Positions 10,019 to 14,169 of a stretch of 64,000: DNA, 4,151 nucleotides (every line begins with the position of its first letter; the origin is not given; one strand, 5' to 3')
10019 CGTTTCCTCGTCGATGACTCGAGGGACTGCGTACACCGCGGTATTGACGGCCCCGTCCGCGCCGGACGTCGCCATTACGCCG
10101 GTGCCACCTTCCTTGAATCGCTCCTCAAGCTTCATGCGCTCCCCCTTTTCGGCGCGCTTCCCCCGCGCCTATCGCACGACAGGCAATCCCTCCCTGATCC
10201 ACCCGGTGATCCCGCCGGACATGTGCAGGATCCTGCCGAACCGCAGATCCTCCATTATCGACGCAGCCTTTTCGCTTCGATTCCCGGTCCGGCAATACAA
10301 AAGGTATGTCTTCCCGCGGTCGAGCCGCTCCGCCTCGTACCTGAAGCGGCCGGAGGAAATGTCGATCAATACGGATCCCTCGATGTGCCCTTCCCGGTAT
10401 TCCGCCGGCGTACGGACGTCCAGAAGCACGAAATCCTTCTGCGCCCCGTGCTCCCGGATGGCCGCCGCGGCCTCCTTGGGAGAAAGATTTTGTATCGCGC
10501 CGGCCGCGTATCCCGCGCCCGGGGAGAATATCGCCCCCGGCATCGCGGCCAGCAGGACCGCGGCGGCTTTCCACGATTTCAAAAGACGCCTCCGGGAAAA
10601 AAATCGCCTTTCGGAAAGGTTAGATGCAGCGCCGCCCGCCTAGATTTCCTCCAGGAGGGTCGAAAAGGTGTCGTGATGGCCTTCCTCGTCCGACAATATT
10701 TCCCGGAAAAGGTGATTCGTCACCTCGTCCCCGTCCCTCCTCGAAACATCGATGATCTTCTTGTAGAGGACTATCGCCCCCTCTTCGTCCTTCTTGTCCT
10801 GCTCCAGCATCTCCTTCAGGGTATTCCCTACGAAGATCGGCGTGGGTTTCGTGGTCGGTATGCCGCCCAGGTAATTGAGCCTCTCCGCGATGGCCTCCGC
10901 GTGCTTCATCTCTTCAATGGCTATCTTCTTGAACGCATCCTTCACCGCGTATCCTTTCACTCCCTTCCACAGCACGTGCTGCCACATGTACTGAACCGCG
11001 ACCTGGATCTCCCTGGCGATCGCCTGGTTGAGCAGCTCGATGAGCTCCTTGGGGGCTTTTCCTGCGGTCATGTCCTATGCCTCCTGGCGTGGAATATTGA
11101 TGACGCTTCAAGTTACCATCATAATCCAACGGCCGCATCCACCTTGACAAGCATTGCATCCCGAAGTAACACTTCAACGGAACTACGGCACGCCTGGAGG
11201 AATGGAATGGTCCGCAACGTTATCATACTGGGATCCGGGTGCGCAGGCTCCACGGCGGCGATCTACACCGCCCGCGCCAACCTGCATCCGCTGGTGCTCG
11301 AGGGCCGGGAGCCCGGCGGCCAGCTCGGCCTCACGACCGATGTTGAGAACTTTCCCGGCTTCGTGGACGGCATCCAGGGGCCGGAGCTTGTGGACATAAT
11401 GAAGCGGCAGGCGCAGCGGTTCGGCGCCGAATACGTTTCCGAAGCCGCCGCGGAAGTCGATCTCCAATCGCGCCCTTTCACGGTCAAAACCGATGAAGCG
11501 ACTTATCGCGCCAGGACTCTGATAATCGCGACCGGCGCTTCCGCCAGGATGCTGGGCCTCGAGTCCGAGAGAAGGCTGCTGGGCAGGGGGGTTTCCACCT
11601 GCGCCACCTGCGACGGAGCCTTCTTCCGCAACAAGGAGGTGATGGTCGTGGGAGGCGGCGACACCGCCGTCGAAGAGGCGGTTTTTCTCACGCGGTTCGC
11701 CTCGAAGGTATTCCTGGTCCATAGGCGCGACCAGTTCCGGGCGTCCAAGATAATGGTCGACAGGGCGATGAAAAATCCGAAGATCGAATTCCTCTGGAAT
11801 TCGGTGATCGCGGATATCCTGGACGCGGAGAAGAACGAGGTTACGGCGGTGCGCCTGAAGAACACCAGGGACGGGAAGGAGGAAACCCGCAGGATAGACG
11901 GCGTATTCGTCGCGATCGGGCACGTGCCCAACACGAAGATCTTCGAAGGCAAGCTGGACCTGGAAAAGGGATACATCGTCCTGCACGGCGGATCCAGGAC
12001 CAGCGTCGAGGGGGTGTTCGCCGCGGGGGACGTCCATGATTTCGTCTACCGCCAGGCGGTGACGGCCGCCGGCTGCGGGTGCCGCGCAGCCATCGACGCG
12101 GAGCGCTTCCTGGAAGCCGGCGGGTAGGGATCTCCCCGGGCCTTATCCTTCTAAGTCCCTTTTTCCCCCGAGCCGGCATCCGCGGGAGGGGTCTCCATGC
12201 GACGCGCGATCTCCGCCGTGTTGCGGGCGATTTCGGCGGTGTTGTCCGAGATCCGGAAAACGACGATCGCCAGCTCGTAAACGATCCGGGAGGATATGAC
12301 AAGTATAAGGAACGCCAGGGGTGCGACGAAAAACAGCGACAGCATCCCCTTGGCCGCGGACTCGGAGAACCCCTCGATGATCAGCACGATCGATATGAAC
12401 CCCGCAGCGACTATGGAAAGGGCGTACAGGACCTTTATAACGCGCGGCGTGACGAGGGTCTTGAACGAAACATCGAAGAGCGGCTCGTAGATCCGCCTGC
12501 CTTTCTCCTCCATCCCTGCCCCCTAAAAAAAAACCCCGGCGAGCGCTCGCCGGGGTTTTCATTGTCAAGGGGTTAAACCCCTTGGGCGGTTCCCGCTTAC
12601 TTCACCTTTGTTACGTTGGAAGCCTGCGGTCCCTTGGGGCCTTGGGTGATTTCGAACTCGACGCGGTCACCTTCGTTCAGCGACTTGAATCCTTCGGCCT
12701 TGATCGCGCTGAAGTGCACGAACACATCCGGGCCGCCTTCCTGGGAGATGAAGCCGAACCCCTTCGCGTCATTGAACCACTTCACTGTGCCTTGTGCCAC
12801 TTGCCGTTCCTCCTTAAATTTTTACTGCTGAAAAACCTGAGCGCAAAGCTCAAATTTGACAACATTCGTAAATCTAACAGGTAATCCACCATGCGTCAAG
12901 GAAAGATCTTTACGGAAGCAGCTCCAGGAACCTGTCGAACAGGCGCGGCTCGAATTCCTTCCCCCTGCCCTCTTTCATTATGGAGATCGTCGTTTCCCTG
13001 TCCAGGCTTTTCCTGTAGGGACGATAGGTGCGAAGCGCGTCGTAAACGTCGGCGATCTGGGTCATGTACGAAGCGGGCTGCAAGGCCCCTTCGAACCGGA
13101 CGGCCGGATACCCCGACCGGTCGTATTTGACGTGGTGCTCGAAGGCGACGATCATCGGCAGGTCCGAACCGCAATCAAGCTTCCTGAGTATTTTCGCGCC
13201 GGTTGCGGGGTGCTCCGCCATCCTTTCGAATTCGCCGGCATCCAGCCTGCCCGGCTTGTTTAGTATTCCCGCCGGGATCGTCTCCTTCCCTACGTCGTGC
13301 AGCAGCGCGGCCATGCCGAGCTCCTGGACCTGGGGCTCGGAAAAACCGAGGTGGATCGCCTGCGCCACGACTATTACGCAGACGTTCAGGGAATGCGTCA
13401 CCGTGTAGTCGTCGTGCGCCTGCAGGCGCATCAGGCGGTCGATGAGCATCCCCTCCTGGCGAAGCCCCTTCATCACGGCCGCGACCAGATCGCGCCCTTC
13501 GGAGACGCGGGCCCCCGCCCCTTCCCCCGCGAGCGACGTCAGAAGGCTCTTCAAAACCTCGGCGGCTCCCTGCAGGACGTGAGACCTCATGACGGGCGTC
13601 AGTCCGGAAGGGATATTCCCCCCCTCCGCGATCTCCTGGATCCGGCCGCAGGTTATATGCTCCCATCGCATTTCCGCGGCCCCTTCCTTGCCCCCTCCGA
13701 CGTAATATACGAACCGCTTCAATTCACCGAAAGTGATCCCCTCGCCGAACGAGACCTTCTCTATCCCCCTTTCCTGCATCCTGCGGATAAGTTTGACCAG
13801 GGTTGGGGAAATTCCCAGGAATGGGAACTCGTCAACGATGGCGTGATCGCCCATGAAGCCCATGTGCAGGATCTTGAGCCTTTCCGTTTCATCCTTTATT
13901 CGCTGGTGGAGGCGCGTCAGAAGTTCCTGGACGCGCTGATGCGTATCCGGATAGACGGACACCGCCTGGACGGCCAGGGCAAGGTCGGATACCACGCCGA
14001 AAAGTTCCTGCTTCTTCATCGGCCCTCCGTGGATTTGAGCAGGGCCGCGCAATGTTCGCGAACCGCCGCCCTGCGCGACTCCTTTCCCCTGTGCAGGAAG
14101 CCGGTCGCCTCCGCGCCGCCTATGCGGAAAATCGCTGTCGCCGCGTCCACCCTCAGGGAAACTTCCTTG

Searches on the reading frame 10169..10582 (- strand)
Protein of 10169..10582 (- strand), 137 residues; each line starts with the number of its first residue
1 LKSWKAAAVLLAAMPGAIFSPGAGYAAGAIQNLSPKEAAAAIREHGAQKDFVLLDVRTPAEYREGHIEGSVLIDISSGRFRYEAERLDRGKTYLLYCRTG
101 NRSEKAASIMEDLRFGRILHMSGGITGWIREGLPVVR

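Call 22: search_protein_families(library=pfam, proteins=[window:10169-10582:-], max_evalue=0.001)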
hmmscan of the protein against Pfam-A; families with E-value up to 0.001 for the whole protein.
window:10169-10582:- (137 aa): 1 family
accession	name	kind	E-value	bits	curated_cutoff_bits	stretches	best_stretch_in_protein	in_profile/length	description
PF00581.25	Rhodanese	-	8.1e-18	65.2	22.2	1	36-130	3-101/102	Rhodanese-like domain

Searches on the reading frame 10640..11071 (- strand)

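Call 22: search_protein_families(library=pfam, proteins=[window:10640-11071:-], max_evalue=0.001)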
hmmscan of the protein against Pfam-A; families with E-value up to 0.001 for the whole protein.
window:10640-11071:- (143 aa): 4 families
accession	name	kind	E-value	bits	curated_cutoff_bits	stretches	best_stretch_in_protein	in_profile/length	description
PF00210.30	Ferritin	-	4.1e-32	111.5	24.5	1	11-143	1-139/142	Ferritin-like domain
PF02915.23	Rubrerythrin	-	5.8e-10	40.1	22.8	1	12-139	1-136/137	Rubrerythrin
PF03232.19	COQ7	-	1.5e-05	25.2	23.5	1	84-142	2-58/169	Ubiquinone biosynthesis protein COQ7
PF12902.13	Ferritin-like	-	0.00021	21.7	22.3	1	14-75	1-62/221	Ferritin-like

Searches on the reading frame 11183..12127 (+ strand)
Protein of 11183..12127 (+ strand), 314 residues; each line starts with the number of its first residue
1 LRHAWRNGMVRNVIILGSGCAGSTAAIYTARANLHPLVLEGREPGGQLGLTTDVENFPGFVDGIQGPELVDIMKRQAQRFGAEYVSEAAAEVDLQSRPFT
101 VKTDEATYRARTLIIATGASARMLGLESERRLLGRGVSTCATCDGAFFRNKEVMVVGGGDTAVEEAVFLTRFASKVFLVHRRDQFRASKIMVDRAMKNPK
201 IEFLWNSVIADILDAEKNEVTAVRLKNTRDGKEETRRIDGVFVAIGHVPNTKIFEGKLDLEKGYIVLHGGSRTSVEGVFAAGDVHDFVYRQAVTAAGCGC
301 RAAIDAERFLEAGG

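Call 25: search_protein_families(library=pfam, proteins=[window:11183-12127:+], max_evalue=0.001)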
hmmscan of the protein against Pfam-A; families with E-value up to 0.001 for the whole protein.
window:11183-12127:+ (314 aa): 8 families
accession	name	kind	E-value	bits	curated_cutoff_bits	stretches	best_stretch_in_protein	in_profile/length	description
PF07992.20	Pyr_redox_2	-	1.9e-47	162.6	26.1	1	12-297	2-289/291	Pyridine nucleotide-disulphide oxidoreductase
PF13738.12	Pyr_redox_3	-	1.3e-19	71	30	1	89-282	104-305/305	Pyridine nucleotide-disulphide oxidoreductase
PF00070.33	Pyr_redox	-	1.1e-18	67.9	22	1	153-227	2-81/82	Pyridine nucleotide-disulphide oxidoreductase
PF01266.30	DAO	-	1.1e-07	32.2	27.9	0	65-131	147-220/353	FAD dependent oxidoreductase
PF13434.12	Lys_Orn_oxgnase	-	2.6e-05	24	21.3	0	96-186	129-226/339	L-lysine 6-monooxygenase/L-ornithine 5-monooxygenase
PF00890.30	FAD_binding_2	-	3.5e-05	23.6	20.4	0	13-47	2-37/414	FAD binding domain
PF03486.20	HI0933_like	-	5.4e-05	23.2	50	0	12-43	2-33/244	HI0933-like protein Rossmann domain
PF01134.28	GIDA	-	0.00072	19.2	22.1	0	12-37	1-26/391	Glucose inhibited division protein A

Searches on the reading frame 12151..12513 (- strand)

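Call 25: search_protein_families(library=pfam, proteins=[window:12151-12513:-], max_evalue=0.001)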
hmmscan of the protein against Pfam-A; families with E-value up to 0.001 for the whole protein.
window:12151-12513:- (120 aa): 1 family
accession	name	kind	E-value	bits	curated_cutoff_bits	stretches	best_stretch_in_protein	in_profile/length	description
PF14110.11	DUF4282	-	1.5e-19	70.8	27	1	14-96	1-85/86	Domain of unknown function (DUF4282)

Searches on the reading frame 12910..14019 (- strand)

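Call 22: search_protein_families(library=pfam, proteins=[window:12910-14019:-], max_evalue=0.001)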
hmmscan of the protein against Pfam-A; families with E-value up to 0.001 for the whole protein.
window:12910-14019:- (369 aa): 2 families
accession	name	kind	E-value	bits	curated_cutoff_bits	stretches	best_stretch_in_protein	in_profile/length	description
PF13487.12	HD_5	-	3.1e-18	66.5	27.2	1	207-360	15-170/170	HD domain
PF01966.28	HD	-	7e-12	46.1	22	1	207-325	2-112/116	HD domain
